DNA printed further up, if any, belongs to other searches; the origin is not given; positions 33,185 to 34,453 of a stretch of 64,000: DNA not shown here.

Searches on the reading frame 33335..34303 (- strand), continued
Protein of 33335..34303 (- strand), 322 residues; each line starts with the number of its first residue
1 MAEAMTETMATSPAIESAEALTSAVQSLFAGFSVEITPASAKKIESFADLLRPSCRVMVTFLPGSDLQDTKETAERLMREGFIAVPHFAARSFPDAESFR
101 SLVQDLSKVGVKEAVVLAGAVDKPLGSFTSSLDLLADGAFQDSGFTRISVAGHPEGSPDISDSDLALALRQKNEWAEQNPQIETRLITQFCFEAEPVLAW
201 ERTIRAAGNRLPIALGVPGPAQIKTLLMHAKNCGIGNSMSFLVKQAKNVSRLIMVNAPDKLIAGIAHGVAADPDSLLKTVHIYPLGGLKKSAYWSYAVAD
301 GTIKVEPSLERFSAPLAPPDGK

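Call 35: find_encoding_contigs(protein=P0012, flank=10000, max_places=1)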
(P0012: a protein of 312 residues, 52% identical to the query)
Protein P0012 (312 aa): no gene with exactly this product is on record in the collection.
